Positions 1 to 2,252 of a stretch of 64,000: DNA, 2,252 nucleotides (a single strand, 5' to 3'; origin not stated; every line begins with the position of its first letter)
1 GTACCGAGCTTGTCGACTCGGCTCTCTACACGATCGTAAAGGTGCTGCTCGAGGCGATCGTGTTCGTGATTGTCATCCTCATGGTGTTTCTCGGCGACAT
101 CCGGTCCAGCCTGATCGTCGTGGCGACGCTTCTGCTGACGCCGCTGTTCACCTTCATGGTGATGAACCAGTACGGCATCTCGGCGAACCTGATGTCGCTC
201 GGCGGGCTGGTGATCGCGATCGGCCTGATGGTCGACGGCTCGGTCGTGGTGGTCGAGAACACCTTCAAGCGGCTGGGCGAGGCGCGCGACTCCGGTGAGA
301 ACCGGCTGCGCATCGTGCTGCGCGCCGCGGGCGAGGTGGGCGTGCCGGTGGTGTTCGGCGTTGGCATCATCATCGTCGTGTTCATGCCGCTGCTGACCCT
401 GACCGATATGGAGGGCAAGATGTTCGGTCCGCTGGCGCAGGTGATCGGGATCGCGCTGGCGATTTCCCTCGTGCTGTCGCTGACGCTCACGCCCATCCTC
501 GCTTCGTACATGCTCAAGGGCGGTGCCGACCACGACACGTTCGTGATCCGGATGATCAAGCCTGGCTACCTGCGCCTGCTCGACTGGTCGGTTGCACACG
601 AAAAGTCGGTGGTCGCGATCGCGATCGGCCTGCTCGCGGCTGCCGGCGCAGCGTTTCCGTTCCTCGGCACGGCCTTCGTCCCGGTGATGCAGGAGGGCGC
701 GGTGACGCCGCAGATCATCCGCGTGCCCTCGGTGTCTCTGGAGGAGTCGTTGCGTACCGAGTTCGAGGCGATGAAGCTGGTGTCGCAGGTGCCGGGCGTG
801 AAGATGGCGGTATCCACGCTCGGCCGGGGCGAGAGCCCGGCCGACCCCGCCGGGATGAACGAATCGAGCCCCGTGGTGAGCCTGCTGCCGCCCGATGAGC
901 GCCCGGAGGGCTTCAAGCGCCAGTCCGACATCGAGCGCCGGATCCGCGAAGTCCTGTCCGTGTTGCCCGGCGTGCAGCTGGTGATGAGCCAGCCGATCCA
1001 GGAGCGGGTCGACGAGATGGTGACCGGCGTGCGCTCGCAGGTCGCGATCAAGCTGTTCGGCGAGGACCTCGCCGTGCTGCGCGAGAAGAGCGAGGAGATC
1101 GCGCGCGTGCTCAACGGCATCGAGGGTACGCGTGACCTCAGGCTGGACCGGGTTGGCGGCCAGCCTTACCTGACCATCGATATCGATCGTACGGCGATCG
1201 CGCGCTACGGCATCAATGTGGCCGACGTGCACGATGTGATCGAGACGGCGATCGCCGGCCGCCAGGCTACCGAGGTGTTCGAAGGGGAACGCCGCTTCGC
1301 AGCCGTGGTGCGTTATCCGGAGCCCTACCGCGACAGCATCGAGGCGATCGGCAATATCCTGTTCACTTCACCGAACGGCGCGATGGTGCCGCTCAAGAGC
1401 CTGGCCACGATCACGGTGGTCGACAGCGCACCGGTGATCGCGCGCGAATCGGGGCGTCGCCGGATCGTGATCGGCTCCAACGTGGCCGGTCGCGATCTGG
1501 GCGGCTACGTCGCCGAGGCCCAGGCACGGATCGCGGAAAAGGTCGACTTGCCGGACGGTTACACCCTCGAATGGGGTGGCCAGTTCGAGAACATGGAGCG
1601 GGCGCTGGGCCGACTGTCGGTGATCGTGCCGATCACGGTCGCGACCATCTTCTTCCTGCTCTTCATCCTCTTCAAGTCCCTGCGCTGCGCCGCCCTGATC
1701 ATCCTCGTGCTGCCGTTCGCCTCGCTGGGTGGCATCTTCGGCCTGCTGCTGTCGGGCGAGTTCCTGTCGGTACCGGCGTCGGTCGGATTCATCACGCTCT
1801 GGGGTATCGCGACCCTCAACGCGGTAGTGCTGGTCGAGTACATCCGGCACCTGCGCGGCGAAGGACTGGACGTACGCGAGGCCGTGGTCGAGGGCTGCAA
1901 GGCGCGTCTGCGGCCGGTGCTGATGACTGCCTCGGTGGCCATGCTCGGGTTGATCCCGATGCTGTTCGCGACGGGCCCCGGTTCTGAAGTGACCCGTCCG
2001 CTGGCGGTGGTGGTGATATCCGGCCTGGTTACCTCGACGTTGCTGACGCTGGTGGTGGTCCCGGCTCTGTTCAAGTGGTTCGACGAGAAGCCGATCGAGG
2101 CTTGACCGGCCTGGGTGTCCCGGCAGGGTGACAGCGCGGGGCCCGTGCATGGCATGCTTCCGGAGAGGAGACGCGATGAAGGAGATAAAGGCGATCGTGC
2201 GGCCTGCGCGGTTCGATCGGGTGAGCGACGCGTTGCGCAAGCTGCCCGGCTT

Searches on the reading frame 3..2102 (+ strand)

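Call 37: search_protein_families(library=pfam, proteins=[window:3-2102:+], max_evalue=0.00001)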
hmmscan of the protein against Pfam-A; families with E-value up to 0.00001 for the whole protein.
window:3-2102:+ (700 aa): 2 families
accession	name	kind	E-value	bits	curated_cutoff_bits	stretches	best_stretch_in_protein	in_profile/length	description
PF00873.25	ACR_tran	-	2.1e-195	651.9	28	1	1-693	323-1020/1021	AcrB/AcrD/AcrF family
PF03176.21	MMPL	-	1.4e-09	37.8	20.5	1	495-690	98-299/333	MMPL family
